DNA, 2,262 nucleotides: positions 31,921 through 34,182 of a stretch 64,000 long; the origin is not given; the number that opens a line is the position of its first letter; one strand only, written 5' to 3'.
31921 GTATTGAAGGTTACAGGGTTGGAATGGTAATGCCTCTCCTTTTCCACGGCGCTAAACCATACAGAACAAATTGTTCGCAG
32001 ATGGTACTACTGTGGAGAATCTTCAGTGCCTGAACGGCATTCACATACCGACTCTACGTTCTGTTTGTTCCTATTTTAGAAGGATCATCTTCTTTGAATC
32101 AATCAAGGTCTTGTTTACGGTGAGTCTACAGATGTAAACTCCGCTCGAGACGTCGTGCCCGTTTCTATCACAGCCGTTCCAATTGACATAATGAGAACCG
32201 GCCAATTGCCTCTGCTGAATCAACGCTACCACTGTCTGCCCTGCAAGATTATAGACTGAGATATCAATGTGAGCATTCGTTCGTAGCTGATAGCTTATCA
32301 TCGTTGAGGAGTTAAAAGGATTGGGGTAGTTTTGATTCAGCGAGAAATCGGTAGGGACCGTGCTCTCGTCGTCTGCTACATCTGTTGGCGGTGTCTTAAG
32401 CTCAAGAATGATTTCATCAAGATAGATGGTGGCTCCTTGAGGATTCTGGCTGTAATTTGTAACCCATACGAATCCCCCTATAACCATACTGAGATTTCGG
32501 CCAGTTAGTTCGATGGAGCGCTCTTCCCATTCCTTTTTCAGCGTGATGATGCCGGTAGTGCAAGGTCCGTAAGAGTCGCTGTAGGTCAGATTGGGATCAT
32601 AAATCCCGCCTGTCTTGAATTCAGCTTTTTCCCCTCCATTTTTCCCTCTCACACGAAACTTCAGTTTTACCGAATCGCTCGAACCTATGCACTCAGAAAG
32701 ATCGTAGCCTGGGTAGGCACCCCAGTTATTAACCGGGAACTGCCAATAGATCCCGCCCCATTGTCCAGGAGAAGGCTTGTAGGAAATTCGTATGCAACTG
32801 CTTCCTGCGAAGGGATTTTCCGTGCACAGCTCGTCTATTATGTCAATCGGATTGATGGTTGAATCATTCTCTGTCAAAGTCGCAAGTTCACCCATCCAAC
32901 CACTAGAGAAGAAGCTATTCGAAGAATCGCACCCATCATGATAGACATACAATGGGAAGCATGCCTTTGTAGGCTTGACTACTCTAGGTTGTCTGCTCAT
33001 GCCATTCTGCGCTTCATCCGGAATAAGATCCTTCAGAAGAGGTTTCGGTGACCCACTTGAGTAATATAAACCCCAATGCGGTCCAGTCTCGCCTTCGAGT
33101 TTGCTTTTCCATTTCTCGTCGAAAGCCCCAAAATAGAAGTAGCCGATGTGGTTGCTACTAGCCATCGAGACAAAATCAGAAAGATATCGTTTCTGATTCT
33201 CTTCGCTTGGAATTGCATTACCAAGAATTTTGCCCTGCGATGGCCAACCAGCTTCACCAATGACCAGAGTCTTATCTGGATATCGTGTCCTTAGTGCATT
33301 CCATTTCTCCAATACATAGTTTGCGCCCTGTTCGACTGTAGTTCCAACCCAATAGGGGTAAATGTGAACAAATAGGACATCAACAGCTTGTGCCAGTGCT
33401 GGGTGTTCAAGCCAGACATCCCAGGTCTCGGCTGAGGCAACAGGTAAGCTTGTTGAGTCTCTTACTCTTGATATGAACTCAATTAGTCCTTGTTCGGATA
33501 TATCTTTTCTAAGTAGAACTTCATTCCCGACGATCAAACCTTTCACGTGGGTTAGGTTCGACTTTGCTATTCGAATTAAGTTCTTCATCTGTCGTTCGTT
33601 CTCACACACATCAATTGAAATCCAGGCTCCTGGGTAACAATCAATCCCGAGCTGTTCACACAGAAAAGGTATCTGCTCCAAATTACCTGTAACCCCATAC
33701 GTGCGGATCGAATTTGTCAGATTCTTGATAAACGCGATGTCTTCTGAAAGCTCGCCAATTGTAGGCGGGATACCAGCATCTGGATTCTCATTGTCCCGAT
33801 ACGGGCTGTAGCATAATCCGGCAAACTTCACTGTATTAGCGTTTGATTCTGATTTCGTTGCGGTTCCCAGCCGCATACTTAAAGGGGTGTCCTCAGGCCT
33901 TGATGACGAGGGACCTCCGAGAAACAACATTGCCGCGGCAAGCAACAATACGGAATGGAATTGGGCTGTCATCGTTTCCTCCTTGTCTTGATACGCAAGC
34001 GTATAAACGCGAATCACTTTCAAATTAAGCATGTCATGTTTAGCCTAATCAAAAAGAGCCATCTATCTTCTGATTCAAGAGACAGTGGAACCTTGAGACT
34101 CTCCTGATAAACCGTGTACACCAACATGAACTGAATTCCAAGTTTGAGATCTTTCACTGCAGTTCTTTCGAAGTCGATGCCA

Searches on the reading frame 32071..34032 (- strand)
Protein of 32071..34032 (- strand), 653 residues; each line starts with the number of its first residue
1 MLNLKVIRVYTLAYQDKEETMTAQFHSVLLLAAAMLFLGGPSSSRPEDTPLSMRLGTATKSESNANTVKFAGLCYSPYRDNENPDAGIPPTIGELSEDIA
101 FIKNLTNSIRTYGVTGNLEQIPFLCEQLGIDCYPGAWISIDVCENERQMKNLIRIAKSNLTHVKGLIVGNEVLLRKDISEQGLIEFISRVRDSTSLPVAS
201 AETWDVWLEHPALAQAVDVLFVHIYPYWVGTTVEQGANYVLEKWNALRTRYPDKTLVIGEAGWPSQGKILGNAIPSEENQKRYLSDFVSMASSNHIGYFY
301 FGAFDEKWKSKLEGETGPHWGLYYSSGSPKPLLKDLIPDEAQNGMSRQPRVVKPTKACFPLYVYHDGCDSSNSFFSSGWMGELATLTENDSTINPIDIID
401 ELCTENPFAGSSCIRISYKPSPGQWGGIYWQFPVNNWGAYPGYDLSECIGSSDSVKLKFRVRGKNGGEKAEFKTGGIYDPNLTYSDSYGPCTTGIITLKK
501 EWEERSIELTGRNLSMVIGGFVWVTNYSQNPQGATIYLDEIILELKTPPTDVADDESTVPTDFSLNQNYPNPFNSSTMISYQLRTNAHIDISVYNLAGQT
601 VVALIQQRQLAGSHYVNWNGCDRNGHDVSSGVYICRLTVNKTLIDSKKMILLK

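Call 106: search_protein_families(library=pfam, proteins=[window:32071-34032:-], max_evalue=0.0001)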
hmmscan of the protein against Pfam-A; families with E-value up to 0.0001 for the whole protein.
window:32071-34032:- (653 aa): 3 families
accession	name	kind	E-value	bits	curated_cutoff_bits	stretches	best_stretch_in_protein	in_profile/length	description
PF00332.24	Glyco_hydro_17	-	2e-11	44.5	28.2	1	251-330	221-301/306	Glycosyl hydrolases family 17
PF18962.6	Por_Secre_tail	-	2.6e-07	31.3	27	1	569-650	2-74/75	Secretion system C-terminal sorting domain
PF13860.13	FlgD_ig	-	5.8e-06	26.6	27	1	581-638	16-74/79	FlgD Ig-like domain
